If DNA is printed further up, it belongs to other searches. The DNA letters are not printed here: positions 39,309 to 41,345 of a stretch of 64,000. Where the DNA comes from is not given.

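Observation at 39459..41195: PilX_N/GspK-like pilus-tip protein carrying an array of 16 CxxC motifs, 13 of them DnaJ-type CxxCxG[TS]G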

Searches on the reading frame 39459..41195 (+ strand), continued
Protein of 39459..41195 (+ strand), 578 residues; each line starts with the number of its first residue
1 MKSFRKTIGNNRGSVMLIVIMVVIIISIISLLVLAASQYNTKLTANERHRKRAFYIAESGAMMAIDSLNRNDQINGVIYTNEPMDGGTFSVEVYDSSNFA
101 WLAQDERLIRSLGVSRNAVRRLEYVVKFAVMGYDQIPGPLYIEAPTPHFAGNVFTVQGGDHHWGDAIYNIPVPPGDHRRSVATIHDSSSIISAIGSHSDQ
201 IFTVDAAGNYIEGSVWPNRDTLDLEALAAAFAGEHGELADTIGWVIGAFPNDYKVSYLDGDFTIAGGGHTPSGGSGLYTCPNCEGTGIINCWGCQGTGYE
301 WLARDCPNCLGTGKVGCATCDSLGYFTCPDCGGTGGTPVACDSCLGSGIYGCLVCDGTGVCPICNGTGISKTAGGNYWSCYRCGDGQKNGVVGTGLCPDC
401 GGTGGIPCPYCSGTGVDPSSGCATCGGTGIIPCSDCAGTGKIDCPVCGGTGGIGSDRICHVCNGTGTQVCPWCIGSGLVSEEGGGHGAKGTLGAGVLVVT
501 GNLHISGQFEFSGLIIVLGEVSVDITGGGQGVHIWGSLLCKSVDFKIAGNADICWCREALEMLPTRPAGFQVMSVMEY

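Call 38: find_related_loci(query=A1, collection=genome_contigs, flank=8000)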
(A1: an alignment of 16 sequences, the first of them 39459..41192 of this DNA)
Query A1 (578 aa) in genome_contigs; peptide patterns used: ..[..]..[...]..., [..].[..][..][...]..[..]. (x = any residue, [..] = any of these).
170 stretches matched a pattern; 6 encode a relative of the query (tblastn E <= 1e-3); 6 distinct loci.
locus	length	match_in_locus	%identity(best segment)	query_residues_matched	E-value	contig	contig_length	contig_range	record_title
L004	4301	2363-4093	75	1-578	0e+0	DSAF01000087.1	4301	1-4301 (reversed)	MAG TPA_asm: Candidatus Zixiibacteriota bacterium isolate SpSt-1142 Ga0129302_1013753, whole genome shotgun sequence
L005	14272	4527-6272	70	1-578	0e+0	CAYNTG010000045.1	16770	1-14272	MAG TPA_asm: uncultured bacterium isolate SRP191223_co1_365 genome assembly, contig: NODE_3403_length_16770_cov_15.21148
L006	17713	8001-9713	61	11-578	0e+0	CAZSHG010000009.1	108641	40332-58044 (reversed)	MAG TPA_asm: uncultured bacterium isolate binchicken_co17_265 genome assembly, contig: NODE_520_length_108641_cov_6.6286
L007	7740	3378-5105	60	5-578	0e+0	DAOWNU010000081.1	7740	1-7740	MAG TPA_asm: bacterium isolate CSMAG_3036 CSMAG_3036_k141_3187840_length_7740_cov_9.0000, whole genome shotgun sequence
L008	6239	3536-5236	61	10-578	0e+0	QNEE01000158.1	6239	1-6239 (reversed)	MAG: bacterium isolate B46_G16 B46_Guay16_scaffold_12666, whole genome shotgun sequence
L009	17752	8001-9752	60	1-578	0e+0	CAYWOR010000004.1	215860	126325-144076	MAG TPA_asm: uncultured bacterium isolate SRP241326_co3_316 genome assembly, contig: NODE_59_length_215860_cov_15.563402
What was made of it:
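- Source material includes a Guaymas Basin MAG and MAG co-assemblies (call 38).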

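Call 54: list_cluster_members(proteins=[P0055, P0058, P0059, P0063, P0064, P0017, P0032, P0138, P0069, P0001])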
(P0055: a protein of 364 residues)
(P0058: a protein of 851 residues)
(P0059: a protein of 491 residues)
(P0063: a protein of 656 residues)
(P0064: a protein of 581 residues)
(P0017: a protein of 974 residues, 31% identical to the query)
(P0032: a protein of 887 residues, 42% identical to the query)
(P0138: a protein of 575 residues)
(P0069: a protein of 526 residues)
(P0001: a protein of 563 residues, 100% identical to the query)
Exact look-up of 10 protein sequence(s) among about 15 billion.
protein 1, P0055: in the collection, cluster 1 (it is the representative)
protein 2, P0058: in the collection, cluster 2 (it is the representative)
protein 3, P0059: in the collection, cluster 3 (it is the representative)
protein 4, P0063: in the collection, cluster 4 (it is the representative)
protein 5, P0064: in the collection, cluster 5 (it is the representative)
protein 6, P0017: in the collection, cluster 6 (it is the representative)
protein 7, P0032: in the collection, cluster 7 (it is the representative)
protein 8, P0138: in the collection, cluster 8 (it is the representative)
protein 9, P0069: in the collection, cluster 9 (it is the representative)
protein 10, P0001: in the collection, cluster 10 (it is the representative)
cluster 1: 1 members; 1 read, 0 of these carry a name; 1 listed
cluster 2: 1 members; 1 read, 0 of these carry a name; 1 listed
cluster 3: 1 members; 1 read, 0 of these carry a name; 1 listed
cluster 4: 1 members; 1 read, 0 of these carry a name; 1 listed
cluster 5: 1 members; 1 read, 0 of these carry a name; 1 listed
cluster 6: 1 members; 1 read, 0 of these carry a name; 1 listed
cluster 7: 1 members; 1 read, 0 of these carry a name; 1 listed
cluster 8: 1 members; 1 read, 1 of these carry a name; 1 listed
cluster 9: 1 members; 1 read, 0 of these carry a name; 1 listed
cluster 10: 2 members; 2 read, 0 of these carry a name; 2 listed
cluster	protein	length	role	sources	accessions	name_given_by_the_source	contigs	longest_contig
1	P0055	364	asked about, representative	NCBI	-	-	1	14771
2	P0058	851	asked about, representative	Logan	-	-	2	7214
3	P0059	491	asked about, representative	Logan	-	-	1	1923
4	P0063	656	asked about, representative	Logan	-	-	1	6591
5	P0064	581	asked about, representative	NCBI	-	-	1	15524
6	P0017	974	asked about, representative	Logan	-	-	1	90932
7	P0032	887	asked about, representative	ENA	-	-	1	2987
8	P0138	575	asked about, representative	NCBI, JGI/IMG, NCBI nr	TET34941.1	MAG: hypothetical protein E3J72_12460 [Planctomycetota bacterium]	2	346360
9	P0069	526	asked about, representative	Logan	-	-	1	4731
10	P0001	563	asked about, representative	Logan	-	-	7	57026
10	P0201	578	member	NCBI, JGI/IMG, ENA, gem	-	-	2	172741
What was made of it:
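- The exact 578-aa protein is on record from several sources (call 54).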

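Call 55: predict_structure(alignment_id=A2)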
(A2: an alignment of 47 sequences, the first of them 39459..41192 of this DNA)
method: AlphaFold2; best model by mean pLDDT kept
length: 578 residues; sequences in the alignment: 47
mean_pLDDT: 81.7   pTM: 0.60
mean pLDDT of the five models: 81.7, 81.6, 80.2, 75.7, 67.1
residues with pLDDT >= 90: 189; 70-90: 294; 50-70: 71; < 50: 24
segments of 3 or more residues with pLDDT < 50: 1-4, 269-274, 483-489
pLDDT, mean of each block of 10 residues (from residue 1): 52 82 96 94 93 96 92 93 96 96 95 96 94 88 85 84 68 74 87 87 83 86 85 86 78 87 64 60 82 58 68 82 84 73 79 85 89 90 92 89 83 74 73 85 79 63 75 75 47 87 83 91 61 88 63 87 83 93
secondary structure, 60 per line:
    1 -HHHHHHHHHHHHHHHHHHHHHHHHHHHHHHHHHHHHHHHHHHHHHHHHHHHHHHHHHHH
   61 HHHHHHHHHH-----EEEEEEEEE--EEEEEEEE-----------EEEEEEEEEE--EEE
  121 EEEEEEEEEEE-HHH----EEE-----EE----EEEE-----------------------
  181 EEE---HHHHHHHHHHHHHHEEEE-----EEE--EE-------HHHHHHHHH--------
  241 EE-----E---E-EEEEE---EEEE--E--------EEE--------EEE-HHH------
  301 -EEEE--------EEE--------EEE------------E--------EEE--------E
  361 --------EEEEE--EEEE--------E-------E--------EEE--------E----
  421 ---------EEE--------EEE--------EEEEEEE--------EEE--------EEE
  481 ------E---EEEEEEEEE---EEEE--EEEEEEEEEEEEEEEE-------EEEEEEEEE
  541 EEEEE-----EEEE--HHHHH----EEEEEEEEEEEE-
elements in order: H2-70 E76-84 E87-94 E106-115 E118-131 E140-142 E154-157 E181-183 H187-200 E201-204 E210-212 H224-232 E254-258 E262-265 E277-279 E288-290 E302-305 E314-316 E325-327 E349-351 E369-373 E376-379 E405-407 E430-432 E441-443 E452-458 E467-469 E478-480 E491-499 E503-506 E509-524 E532-545 E551-554 H557-561 E566-577
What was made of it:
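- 40296..40889 (+): Inserted Cys array (residues 280-477): 16 CxxC units, 14 of them CxxCxG[TS]G, 32 Cys, acidic (pI 4.3). Flanked by the only low-confidence linkers, 269-274 and 483-489 (call 55).
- On Type IV pilin / pseudopilin superfamily: Model has helix 2-70 plus four strands at pLDDT 82-96 (call 55).
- The only low-confidence internal segments flank the array (call 55).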

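Call 58: find_homologous_proteins(query=P0064, max_evalue=1e-10)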
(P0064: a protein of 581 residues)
Query P0064 (581 aa): 21 proteins with E <= 1e-10 among 8000 candidates.
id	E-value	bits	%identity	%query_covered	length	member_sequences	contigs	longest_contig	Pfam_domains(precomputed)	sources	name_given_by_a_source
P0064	0.0e+0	1334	100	100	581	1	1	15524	-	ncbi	-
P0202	1.3e-119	419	59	33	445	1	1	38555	-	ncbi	-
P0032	2.2e-95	339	38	62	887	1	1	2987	PF00684.26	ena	-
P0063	1.0e-88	317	36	97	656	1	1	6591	PF00684.26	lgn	-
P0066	6.8e-64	235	40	34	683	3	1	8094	-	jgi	jgi:hypothetical protein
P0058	1.3e-54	204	33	63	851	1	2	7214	-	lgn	-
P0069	8.2e-53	198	30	97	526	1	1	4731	-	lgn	-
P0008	4.0e-21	93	40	26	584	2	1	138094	PF14341.12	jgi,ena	-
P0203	4.2e-20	90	40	31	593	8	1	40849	PF00684.26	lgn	-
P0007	1.4e-19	88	32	59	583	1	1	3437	PF14341.12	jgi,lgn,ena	-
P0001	4.1e-19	87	29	75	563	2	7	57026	-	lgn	-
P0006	1.1e-18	85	37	32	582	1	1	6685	PF14341.12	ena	-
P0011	1.0e-17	82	45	13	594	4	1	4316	PF14341.12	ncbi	ncbi:MAG: PilX N-terminal domain-containing pilus assembly protein [bacterium]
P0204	1.2e-17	82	37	25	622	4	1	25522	PF00684.26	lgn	-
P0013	3.5e-16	77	39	26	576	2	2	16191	PF14341.12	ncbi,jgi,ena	-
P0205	8.2e-16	76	28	59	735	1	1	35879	PF23981.2,PF20597.5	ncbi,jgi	ncbi:MAG: DUF7305 domain-containing protein [Planctomycetota bacterium]|jgi:hypothetical protein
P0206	1.8e-14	71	39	25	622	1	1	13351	PF00684.26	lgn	-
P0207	3.0e-14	71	43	25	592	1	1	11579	PF00684.26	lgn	-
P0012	3.4e-14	71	36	27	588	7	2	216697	PF14341.12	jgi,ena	-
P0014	3.2e-12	64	35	29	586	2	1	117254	PF14341.12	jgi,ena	-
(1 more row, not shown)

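Call 60: find_encoding_contigs(protein=P0064, flank=7000, max_places=1)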
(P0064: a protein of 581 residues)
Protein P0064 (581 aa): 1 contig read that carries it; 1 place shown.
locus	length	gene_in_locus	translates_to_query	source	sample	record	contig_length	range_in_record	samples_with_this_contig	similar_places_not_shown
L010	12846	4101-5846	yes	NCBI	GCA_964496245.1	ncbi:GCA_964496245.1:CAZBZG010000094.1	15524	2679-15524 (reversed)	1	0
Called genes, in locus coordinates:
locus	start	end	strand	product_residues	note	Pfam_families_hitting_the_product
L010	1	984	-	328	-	?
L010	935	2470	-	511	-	PF00672:HAMP, PF26769:HAMP_PhoQ (weak), PF00512:HisKA, PF02518:HATPase_c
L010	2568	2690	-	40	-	-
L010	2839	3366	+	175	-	PF07963:N_methyl (weak)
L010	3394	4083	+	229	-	PF07963:N_methyl (weak)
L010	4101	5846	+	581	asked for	-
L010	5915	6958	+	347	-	PF13646:HEAT_2 (faint)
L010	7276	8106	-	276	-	-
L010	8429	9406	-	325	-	PF01116:F_bP_aldolase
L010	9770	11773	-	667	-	PF02310:B12-binding, PF04055:Radical_SAM, PF13282:DUF4070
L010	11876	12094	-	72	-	-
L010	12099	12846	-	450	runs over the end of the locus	PF00884:Sulfatase, PF01663:Phosphodiest, PF16347:SGSH_C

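Call 62: search_protein_families(library=pfam, proteins=[P0205, P0138, P0064, P0055, P0202, P0017], max_evalue=0.01)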
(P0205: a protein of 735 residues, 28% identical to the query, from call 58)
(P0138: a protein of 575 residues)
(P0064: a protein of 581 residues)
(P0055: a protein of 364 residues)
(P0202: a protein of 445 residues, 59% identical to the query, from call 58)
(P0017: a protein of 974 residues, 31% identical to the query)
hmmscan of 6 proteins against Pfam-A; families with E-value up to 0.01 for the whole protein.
P0205 (735 aa): 2 families
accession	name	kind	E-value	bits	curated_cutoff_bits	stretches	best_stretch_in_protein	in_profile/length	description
PF23981.1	DUF7305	-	3.4e-19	69.9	27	1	560-712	39-184/185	Domain of unknown function (DUF7305)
PF20597.4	pAdhesive_15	-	1.4e-05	25.6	23.8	1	496-700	61-250/254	Putative Ice-binding-like adhesive domain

P0138 (575 aa): 1 family
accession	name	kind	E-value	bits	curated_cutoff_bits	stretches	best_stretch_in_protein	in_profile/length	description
PF23981.1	DUF7305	-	2.8e-18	66.9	27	1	407-555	41-184/185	Domain of unknown function (DUF7305)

P0064 (581 aa): 1 family
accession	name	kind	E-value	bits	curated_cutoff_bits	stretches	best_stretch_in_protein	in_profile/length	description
PF00684.25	DnaJ_CXXCXGXG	-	8.8e-05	23.1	32.7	0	214-275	1-65/65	DnaJ central domain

P0055 (364 aa): 1 family
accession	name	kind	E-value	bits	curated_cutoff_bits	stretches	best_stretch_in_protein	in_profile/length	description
PF14341.11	PilX_N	-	0.00067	20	25.5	1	14-54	9-49/51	PilX N-terminal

P0202 (445 aa): 0 families

P0017 (974 aa): 2 families
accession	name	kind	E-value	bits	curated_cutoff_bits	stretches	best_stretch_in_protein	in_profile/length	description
PF00684.25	DnaJ_CXXCXGXG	-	5.6e-10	39.8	32.7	2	307-352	14-63/65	DnaJ central domain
PF15777.11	Anti-TRAP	-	0.0027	18.1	32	1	308-343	10-42/59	Tryptophan RNA-binding attenuator protein inhibitory protein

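Call 70: find_encoding_contigs(protein=P0055, flank=7000, max_places=2)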
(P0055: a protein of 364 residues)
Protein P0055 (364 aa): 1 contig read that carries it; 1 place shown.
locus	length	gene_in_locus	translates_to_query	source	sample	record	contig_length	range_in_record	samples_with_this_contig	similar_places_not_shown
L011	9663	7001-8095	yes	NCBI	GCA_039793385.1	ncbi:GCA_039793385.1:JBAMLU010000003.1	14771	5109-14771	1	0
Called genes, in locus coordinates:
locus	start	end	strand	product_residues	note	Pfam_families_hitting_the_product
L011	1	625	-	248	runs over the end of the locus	PF01416:PseudoU_synth_1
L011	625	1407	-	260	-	PF02361:CbiQ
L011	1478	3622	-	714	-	PF18072:FGAR-AT_linker, PF00586:AIRS, PF02769:AIRS_C, PF00586:AIRS, PF02769:AIRS_C (weak)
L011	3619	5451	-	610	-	PF01541:GIY-YIG, PF27096:UvrC_M, PF02151:UVR (faint), PF22920:UvrC_RNaseH, PF08459:UvrC_RNaseH_dom, PF14520:HHH_5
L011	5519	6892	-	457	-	-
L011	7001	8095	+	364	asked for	-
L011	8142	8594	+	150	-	-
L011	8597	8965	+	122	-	-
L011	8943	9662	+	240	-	?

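Call 71: find_encoding_contigs(protein=P0205, flank=6000, max_places=1)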
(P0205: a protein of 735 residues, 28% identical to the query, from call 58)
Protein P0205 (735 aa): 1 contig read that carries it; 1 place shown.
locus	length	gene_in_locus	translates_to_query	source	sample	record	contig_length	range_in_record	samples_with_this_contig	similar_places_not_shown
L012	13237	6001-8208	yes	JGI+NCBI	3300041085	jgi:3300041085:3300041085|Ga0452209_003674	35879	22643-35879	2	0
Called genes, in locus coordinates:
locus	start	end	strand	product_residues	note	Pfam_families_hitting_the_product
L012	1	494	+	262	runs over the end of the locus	-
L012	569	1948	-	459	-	PF22842:Pel9A-like_beta_helix, PF13229:Beta_helix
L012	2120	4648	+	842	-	PF13567:DUF4131, PF03772:Competence, PF00753:Lactamase_B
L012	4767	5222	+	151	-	PF07963:N_methyl (weak)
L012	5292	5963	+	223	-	-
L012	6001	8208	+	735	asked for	PF20597:pAdhesive_15 (weak), PF23981:DUF7305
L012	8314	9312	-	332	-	PF08240:ADH_N, PF00107:ADH_zinc_N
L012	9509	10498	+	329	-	PF11306:DUF3108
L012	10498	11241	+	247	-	PF02348:CTP_transf_3, PF12804:NTP_transf_3 (weak)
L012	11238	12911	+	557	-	PF06418:CTP_synth_N, PF00117:GATase, PF07722:Peptidase_C26 (faint)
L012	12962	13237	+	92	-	PF08899:DUF1844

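Call 72: find_encoding_contigs(protein=P0138, flank=7000, max_places=1)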
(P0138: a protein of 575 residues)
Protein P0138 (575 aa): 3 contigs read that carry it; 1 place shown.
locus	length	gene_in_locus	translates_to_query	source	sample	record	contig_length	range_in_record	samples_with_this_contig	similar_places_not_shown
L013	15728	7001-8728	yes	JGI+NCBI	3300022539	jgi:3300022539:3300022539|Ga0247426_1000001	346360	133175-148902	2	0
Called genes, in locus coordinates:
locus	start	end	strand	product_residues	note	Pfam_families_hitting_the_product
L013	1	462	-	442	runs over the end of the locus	PF13167:GTP-bdg_N, PF03193:RsgA_GTPase (faint), PF16360:GTP-bdg_M, PF01926:MMR_HSR1, PF02421:FeoB_N (weak), PF19275:HflX_C (faint)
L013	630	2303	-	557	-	PF00890:FAD_binding_2, PF07992:Pyr_redox_2 (faint), PF02910:Succ_DH_flav_C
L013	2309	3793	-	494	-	PF07678:TED_complement (faint), PF13243:SQHop_cyclase_C (faint)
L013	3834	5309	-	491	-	PF07678:TED_complement (weak)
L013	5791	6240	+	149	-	-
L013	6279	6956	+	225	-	PF07963:N_methyl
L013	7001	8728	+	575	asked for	PF23981:DUF7305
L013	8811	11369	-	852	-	PF13567:DUF4131, PF03772:Competence, PF00753:Lactamase_B, PF12706:Lactamase_B_2 (weak)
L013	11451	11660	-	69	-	PF12844:HTH_19 (weak), PF13560:HTH_31, PF13443:HTH_26 (weak), PF01381:HTH_3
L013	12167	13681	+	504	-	-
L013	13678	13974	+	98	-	-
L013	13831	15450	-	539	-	PF03023:MurJ, PF13440:Polysacc_synt_3 (weak), PF01554:MatE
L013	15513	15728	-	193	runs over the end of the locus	PF00080:Sod_Cu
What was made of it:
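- On ComZ-like solenoid tip pilins: A ComEC-type gene is adjacent only in the Planctomycetota architecture (calls 71, 72).
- In the Planctomycetota lineage the array-bearing tip pilin sits next to a ComEC-type gene (DUF4131 + Competence + Lactamase_B) in both loci examined (calls 71, 72).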
